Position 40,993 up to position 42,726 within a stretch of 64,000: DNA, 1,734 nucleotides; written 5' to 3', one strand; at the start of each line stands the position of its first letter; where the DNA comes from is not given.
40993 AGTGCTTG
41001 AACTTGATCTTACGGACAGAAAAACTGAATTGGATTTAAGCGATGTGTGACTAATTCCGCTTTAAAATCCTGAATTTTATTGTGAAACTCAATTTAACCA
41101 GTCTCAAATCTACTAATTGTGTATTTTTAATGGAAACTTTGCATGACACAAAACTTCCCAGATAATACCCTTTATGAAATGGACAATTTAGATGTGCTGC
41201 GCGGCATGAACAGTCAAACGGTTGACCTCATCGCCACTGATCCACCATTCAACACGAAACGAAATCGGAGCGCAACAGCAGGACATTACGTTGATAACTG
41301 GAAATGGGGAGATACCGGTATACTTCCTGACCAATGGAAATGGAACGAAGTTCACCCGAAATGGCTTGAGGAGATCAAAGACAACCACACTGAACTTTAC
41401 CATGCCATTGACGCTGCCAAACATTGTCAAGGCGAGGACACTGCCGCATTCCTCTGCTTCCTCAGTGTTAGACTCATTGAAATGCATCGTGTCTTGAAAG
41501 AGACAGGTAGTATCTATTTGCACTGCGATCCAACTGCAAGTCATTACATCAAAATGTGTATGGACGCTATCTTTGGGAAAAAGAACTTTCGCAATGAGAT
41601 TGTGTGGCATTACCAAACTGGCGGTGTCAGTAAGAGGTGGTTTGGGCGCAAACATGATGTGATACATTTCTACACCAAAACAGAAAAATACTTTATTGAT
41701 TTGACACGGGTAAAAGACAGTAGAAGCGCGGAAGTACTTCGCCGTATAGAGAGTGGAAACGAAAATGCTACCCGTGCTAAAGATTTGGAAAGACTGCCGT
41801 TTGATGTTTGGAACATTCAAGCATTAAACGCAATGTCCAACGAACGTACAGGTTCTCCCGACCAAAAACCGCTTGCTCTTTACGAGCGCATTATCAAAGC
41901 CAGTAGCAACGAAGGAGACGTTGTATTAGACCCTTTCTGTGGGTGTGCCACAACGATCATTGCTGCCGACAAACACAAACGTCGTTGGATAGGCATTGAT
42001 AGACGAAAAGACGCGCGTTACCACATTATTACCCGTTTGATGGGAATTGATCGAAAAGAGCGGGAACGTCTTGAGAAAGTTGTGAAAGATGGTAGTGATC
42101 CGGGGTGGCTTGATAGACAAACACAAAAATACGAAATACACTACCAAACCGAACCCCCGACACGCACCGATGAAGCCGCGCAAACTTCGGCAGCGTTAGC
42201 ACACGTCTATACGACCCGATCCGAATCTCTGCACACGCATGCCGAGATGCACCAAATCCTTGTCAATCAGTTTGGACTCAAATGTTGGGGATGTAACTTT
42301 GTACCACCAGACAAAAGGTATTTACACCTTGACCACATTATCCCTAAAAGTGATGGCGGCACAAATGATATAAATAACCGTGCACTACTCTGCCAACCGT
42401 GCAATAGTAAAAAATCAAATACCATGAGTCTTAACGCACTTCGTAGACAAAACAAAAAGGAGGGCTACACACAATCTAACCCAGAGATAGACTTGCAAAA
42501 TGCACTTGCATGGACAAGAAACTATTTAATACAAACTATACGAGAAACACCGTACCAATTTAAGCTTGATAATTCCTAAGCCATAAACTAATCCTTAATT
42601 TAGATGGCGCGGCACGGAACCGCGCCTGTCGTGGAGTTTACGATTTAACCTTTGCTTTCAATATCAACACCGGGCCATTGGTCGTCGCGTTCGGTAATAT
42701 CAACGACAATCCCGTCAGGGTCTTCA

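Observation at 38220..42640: AT-rich three-gene island: DUF4238-like 782-aa protein, 113-aa ORF and methyltransferase-HNH fusion (candidate undescribed defence/R-M-like system)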

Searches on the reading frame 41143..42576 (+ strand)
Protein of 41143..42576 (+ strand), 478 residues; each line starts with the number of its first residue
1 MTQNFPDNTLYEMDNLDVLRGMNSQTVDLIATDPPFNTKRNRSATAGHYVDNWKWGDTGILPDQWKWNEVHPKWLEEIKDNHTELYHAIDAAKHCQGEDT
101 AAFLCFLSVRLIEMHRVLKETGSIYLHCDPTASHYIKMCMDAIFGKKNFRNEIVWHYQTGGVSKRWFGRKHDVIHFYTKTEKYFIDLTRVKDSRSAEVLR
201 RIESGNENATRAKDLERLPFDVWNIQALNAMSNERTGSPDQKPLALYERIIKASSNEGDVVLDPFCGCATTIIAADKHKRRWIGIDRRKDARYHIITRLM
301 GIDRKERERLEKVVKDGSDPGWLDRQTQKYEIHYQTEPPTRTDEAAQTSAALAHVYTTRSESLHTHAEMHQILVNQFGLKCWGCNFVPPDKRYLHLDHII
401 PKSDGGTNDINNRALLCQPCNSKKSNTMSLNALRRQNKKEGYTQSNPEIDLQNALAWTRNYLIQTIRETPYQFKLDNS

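Call 3: search_protein_families(library=pfam, proteins=[window:41143-42576:+], max_evalue=0.1)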
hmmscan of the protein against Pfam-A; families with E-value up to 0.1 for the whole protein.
window:41143-42576:+ (478 aa): 8 families
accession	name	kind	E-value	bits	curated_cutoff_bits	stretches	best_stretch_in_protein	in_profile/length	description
PF01555.25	N6_N4_Mtase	-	9.8e-45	153.6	26.7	1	27-291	1-215/221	DNA methylase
PF01844.29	HNH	-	2e-12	47.5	21.4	1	381-426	1-46/47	HNH endonuclease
PF14279.12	HNH_5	-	2.6e-10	40.5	27.5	1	391-433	10-52/56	HNH endonuclease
PF13395.12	HNH_4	-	3.9e-05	24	22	1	393-428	17-52/54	HNH endonuclease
PF02945.21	Endonuclease_7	-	0.0017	18.6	23.6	1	365-424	11-63/82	Recombination endonuclease VII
PF01170.24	UPF0020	-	0.0026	17.9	22.3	0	254-286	25-58/197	RMKL-like, methyltransferase domain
PF10237.15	N6-adenineMlase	-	0.032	14.4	23.2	0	9-40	71-102/166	Probable N6-adenine methyltransferase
PF03602.21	Cons_hypoth95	-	0.099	12.7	24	0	10-40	95-127/182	Conserved hypothetical protein 95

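Call 4: search_protein_families(library=padloc, proteins=[window:41143-42576:+], max_evalue=0.1)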
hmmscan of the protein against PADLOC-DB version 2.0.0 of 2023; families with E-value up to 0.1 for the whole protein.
window:41143-42576:+ (478 aa): 85 families (the best 25 are shown)
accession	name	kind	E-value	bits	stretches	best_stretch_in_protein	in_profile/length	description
PDLC03339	MTase_II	-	6.1e-56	187.9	2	103-294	60-266/399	Type II methyltransferase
PDLC03300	MTase_II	-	7.8e-52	174.2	2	85-300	68-277/302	Type II methyltransferase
PDLC03299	MTase_II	-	1.2e-44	151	2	100-315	59-273/296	Type II methyltransferase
PDLC03371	MTase_II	-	3e-43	146.2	1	7-293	10-246/260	Type II methyltransferase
PDLC03354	MTase_II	-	3e-38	130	2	100-191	126-218/425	Type II methyltransferase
PDLC03636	MTase_III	-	7.1e-32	108.9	2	101-184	94-178/575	Type III methyltransferase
PDLC03635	MTase_III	-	5e-30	102.8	2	99-206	264-377/708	Type III methyltransferase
PDLC03633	MTase_III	-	3.9e-28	96.5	1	91-305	139-359/616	Type III methyltransferase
PDLC03320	MTase_II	-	4.5e-27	93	1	114-291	90-266/289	Type II methyltransferase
PDLC03644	MTase_III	-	1.2e-25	88.3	2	7-220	38-218/542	Type III methyltransferase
PDLC03387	MTase_II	-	1e-24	85.2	2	149-301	142-277/289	Type II methyltransferase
PDLC03327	MTase_II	-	2.7e-24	84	1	103-286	81-271/319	Type II methyltransferase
PDLC03265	MTase_II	-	2.9e-24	84.1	3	221-289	253-318/333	Type II methyltransferase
PDLC03638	MTase_III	-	3.1e-24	83.3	2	100-189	428-518/816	Type III methyltransferase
PDLC03641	MTase_III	-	1.5e-21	74.7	2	8-193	105-275/657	Type III methyltransferase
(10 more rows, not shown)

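Call 5: search_protein_families(library=ncbifam, proteins=[window:41143-42576:+], max_evalue=0.1)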
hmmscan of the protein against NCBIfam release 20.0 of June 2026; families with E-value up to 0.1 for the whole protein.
window:41143-42576:+ (478 aa): 7 families
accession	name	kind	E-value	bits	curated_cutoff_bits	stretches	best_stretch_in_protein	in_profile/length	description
NF008572.0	PRK11524.1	equivalog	5.5e-34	117.6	292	2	101-316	59-273/294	adenine-specific DNA-methyltransferase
NF050803.1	DnaMtaseCcrMCaul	equivalog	2.2e-19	69.6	830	1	96-314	57-262/350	adenine-specific DNA-methyltransferase CcrM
NF040563.1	guided_IscB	equivalog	1.3e-13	50.8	175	1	367-470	181-282/314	RNA-guided endonuclease IscB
NF010253.0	PRK13699.1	subfamily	1.5e-11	44.4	244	1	237-304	143-210/226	DNA methyltransferase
TIGR01865.2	cas_Csn1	equivalog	2.2e-05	22.9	100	1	392-439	592-638/1070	type II CRISPR RNA-guided endonuclease Cas9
NF049971.1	CRISPR_Cas9d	exception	0.00036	19.3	375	1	392-427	561-596/986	type II CRISPR RNA-guided endonuclease Cas9d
TIGR01177.1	TIGR01177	hypoth_equivalog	0.0044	16.4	316.55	0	255-276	180-201/330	TIGR01177 family methyltransferase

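Call 6: search_protein_families(library=phrogs, proteins=[window:41143-42576:+], max_evalue=0.1)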
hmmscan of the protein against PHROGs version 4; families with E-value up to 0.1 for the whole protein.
window:41143-42576:+ (478 aa): 53 families (the best 25 are shown)
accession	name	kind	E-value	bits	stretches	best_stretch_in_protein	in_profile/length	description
phrog_67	-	other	1.8e-56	193.6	1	7-327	123-375/743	DNA methyltransferase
phrog_498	-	other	9e-23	81.6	1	17-308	213-428/633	DNA methyltransferase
phrog_3008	-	other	6.4e-17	62.6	1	206-291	118-203/244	DNA methyltransferase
phrog_2118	-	DNA, RNA and nucleotide metabolism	6e-14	53.3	1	363-438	161-234/301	HNH endonuclease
phrog_6050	-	DNA, RNA and nucleotide metabolism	4.1e-12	46.6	1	372-450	305-375/402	HNH endonuclease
phrog_18293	-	other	5.7e-12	46.6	1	231-298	38-104/119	methyltransferase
phrog_6025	-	other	2.8e-11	44.4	2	102-183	57-133/192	DNA methyltransferase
phrog_1271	-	DNA, RNA and nucleotide metabolism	8.8e-11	42.8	1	367-440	255-334/361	HNH endonuclease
phrog_9645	-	DNA, RNA and nucleotide metabolism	1.8e-10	41.7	1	364-431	7-76/168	HNH endonuclease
phrog_2214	-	DNA, RNA and nucleotide metabolism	3.3e-10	40.7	1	354-438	171-250/429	HNH endonuclease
phrog_589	-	DNA, RNA and nucleotide metabolism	4.4e-10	40.6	1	392-444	105-158/179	HNH endonuclease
phrog_1035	-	DNA, RNA and nucleotide metabolism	1.8e-09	38.9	1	337-438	119-224/271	endonuclease VII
phrog_338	-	DNA, RNA and nucleotide metabolism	7.1e-09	36.5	1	354-434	178-267/340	HNH endonuclease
phrog_6952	-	other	1.3e-08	35.9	1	221-288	100-164/181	DNA methyltransferase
phrog_333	-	DNA, RNA and nucleotide metabolism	2.5e-08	35.2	1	359-439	13-93/138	HNH endonuclease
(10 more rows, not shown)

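Call 27: find_homologous_proteins(query=window:41143-42576:+, max_evalue=1e-10)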
Query window:41143-42576:+ (478 aa): 8000 proteins with E <= 1e-10 among 8000 candidates; the best 120 are listed.
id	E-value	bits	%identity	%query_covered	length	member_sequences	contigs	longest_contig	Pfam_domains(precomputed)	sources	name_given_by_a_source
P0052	0.0e+0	1137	100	100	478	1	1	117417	PF01844.30,PF14279.13,PF01555.25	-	-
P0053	0.0e+0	1079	95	99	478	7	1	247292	PF01844.30,PF14279.13,PF01555.25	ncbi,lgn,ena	-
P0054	2.1e-288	975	87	100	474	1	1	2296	PF01844.30,PF14279.13,PF01555.25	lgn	-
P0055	9.2e-287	970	85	99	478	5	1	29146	PF01844.30,PF14279.13,PF01555.25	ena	-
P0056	4.1e-271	918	82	99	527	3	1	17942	PF01844.30,PF14279.13,PF01555.25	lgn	-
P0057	2.0e-255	866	63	100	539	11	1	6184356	PF01844.30,PF14279.13,PF01555.25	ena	-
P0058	3.4e-251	852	76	100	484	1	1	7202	PF01844.30,PF14279.13,PF01555.25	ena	-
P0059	1.7e-250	850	76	100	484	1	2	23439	PF01844.30,PF14279.13,PF01555.25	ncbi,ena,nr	ncbi:hypothetical protein F4X73_16745 [Candidatus Poribacteria bacterium]|nr:hypothetical protein [C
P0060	4.2e-245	832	74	100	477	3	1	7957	PF01844.30,PF14279.13,PF01555.25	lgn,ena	-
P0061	4.7e-243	825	73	100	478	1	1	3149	PF01844.30,PF14279.13,PF01555.25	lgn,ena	-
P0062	4.3e-242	822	74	100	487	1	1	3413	PF01844.30,PF14279.13,PF01555.25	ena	-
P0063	8.5e-242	821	73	100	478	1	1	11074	PF01844.30,PF14279.13,PF01555.25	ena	-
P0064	1.3e-241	821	73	99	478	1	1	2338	PF01844.30,PF14279.13,PF01555.25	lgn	-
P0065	1.7e-241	820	72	100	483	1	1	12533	PF01844.30,PF14279.13,PF01555.25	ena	-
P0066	4.2e-241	819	73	100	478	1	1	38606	PF01844.30,PF14279.13,PF01555.25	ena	-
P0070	1.6e-239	814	73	99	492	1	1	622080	PF01844.30,PF14279.13,PF01555.25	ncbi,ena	-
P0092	4.1e-231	786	70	99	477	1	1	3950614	PF01844.30,PF14279.13,PF01555.25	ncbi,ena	-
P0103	6.9e-227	772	69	99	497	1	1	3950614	PF01844.30,PF14279.13,PF01555.25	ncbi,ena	-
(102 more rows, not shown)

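Call 34: find_encoding_contigs(protein=P0053, flank=8000, max_places=2)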
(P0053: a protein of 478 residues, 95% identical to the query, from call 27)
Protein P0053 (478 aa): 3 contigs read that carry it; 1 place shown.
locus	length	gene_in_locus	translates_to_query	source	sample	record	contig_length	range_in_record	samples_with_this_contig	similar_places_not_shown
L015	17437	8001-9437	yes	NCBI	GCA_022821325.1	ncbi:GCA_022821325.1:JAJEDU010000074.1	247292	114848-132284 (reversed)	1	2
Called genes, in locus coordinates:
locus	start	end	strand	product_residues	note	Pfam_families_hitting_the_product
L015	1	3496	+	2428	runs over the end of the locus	PF01476:LysM (faint), PF04389:Peptidase_M28, PF02687:FtsX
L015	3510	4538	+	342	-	PF13588:HSDR_N_2, PF04313:HSDR_N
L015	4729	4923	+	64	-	-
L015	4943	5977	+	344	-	PF00145:DNA_methylase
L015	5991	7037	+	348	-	PF02518:HATPase_c (weak), PF13589:HATPase_c_3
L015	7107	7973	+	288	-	-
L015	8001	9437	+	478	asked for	PF01555:N6_N4_Mtase, PF01844:HNH, PF14279:HNH_5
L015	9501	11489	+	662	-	-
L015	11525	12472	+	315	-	-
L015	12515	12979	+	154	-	PF05402:PqqD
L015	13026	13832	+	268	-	PF00005:ABC_tran, PF02463:SMC_N (faint)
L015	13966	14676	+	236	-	PF13483:Lactamase_B_3, PF00753:Lactamase_B, PF12706:Lactamase_B_2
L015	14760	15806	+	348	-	-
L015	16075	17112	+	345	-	PF09492:Pec_lyase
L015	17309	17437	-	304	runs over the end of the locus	PF00483:NTP_transferase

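Call 35: find_encoding_contigs(protein=P0055, flank=8000, max_places=2)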
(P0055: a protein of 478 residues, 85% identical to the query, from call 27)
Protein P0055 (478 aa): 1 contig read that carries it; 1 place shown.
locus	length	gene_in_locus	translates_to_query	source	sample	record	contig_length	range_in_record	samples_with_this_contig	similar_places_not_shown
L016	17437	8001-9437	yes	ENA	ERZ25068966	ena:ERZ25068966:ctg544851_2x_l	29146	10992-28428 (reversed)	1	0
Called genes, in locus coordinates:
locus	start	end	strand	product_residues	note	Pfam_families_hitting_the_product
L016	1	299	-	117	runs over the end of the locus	-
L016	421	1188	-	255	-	-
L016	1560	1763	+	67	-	-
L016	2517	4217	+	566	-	-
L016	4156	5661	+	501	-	-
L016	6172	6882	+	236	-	-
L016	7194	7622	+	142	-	-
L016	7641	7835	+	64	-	-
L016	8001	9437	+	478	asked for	PF01555:N6_N4_Mtase, PF01844:HNH, PF14279:HNH_5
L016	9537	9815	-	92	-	-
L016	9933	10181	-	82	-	-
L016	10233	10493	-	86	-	-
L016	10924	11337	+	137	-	-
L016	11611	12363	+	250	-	-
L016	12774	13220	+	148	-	PF12728:HTH_17 (weak)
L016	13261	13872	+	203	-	-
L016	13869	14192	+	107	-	-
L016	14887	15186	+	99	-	PF13384:HTH_23 (faint)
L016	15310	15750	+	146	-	PF00589:Phage_integrase (weak)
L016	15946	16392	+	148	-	-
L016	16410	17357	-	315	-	PF02899:Phage_int_SAM_1, PF00589:Phage_integrase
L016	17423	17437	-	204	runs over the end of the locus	-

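Call 45: search_protein_families(library=pfam, proteins=[L015:9501-11489:+, L015:7107-7973:+, L016:2517-4217:+, L016:4156-5661:+], max_evalue=0.01)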
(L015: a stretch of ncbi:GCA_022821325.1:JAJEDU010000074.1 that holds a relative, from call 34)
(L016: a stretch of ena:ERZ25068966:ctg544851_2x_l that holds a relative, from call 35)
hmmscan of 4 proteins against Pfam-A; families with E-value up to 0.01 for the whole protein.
L015:9501-11489:+ (662 aa): 0 families

L015:7107-7973:+ (288 aa): 3 families
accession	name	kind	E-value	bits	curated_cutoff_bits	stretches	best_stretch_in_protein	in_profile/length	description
PF14082.12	SduA_C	-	3.5e-05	24.5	27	1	121-190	6-58/159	Shedu protein SduA, C-terminal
PF13588.12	HSDR_N_2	-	0.00018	22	25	1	163-213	35-86/110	Type I restriction enzyme R protein N terminus (HSDR_N)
PF04313.20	HSDR_N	-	0.005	17.2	25.1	0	162-204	123-164/198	Type I restriction enzyme R protein N terminus (HSDR_N)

L016:2517-4217:+ (566 aa): 0 families

L016:4156-5661:+ (501 aa): 0 families

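Call 48: search_solved_structures(query=window:41143-42576:+, max_evalue=0.001)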
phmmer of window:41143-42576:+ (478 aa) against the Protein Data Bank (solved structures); distinct sequences matched with E-value up to 0.001: 15.
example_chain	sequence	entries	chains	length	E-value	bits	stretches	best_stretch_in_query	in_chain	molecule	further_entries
1nw8_A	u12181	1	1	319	1.9e-22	83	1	145-283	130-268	MODIFICATION METHYLASE RSRI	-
1eg2_A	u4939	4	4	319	2e-22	82.9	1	145-283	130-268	MODIFICATION METHYLASE RSRI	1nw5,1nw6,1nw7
9c3u_A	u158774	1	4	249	1.3e-18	70.3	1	117-287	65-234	Methyltransferase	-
8urk_A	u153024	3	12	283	2e-18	69.7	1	117-287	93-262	Methyltransferase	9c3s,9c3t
1g60_A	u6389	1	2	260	8.8e-14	54.4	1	103-288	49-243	Adenine-specific Methyltransferase MboIIA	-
6pbd_A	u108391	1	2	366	1.3e-10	44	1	235-300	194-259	Modification methylase CcrMI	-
6k0w_B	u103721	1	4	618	1.8e-10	43.5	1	4-184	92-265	Adenine specific DNA methyltransferase (Mod)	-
5hfj_A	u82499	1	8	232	2.1e-10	43.3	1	233-290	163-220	Adenine specific DNA methyltransferase (DpnA)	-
5hek_A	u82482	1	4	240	2.1e-10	43.3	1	233-290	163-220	Adenine specific DNA methyltransferase (DpnA)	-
8s9m_A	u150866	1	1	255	2.1e-08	36.7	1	232-288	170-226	DNA cytosine-N4 methyltransferase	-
8s9n_A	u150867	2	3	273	2.3e-08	36.5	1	232-288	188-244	DNA cytosine-N4 methyltransferase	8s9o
2zie_A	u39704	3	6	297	2.5e-08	36.4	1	214-286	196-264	Putative modification methylase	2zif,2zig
4zcf_A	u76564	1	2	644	1.5e-07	33.8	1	10-188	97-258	Restriction endonuclease EcoP15I, modification subunit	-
7dsu_A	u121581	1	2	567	3e-05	26.3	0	102-149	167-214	Mbo45V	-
1boo_A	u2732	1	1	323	0.00036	22.7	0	238-289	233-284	PROTEIN (N-4 CYTOSINE-SPECIFIC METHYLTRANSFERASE PVU II)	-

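Call 59: search_protein_families(library=padloc, proteins=[L015:7107-7970:+, L015:9501-11486:+], max_evalue=0.001)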
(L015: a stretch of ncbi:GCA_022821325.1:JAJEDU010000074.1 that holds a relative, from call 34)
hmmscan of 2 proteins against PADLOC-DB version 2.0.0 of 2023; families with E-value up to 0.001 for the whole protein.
L015:7107-7970:+ (288 aa): 2 families
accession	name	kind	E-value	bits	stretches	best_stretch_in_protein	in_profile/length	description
PDLC03419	REase_II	-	1.4e-10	38.1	1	69-211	448-594/695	Type II restriction enzyme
PDLC04909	PDC-S11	-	7.6e-05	20.4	1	159-187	54-82/347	-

L015:9501-11486:+ (662 aa): 0 families

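Call 88: find_encoding_contigs(protein=P0070, flank=5000, max_places=1)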
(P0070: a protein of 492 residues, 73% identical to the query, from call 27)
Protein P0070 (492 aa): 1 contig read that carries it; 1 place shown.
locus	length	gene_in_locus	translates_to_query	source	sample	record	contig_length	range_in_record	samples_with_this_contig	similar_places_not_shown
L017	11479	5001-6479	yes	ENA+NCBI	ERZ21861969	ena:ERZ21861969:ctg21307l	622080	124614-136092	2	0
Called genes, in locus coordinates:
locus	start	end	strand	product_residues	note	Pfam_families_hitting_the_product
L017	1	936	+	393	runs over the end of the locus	PF00155:Aminotran_1_2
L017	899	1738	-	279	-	-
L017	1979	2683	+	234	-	PF06452:CBM9_1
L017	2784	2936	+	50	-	-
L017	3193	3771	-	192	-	-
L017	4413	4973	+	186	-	-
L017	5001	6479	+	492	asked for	PF01555:N6_N4_Mtase, PF01844:HNH, PF14279:HNH_5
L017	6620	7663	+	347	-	PF08357:SEFIR, PF13676:TIR_2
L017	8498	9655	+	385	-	-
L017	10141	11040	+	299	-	-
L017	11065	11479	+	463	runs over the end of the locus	-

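Call 89: find_encoding_contigs(protein=P0092, flank=5000, max_places=1)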
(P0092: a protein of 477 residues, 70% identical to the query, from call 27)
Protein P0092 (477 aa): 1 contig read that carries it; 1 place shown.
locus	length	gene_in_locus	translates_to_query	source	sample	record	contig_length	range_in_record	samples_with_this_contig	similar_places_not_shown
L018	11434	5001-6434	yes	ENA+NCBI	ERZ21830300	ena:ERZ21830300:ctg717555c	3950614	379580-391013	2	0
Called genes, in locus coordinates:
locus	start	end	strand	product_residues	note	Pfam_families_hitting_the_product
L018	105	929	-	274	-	PF01261:AP_endonuc_2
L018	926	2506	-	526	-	PF13231:PMT_2 (weak)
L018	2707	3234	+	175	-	PF22673:MCP-like_PDC_1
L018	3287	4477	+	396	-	PF01408:GFO_IDH_MocA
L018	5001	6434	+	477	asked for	PF01555:N6_N4_Mtase, PF01844:HNH, PF14279:HNH_5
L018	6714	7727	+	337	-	PF00044:Gp_dh_N, PF02800:Gp_dh_C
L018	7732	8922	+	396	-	PF00162:PGK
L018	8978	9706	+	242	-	PF00121:TIM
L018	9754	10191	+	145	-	PF03840:SecG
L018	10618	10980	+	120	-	-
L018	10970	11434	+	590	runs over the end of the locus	PF13941:MutL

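Call 90: find_encoding_contigs(protein=P0103, flank=5000, max_places=1)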
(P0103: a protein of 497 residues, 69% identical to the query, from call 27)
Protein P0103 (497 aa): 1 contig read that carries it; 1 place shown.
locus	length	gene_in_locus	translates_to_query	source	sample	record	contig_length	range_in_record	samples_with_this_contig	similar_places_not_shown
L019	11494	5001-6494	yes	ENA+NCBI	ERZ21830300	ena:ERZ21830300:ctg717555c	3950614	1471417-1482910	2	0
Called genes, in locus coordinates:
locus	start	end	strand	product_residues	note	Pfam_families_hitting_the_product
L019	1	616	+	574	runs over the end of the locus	PF00890:FAD_binding_2, PF02910:Succ_DH_flav_C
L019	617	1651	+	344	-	PF13085:Fer2_3, PF13183:Fer4_8, PF13237:Fer4_10, PF12838:Fer4_7 (weak), PF13187:Fer4_9 (weak), PF13534:Fer4_17 (weak)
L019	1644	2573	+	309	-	PF02754:CCG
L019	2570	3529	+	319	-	PF03486:HI0933_like (faint), PF07992:Pyr_redox_2, PF13241:NAD_binding_7 (faint), PF13738:Pyr_redox_3, PF00070:Pyr_redox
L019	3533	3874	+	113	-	-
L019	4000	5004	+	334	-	-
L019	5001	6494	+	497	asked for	PF01555:N6_N4_Mtase, PF01844:HNH, PF14279:HNH_5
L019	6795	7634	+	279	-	PF01261:AP_endonuc_2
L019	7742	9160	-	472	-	PF12704:MacB_PCD, PF02687:FtsX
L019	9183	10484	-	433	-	PF12704:MacB_PCD, PF02687:FtsX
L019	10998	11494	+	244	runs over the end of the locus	-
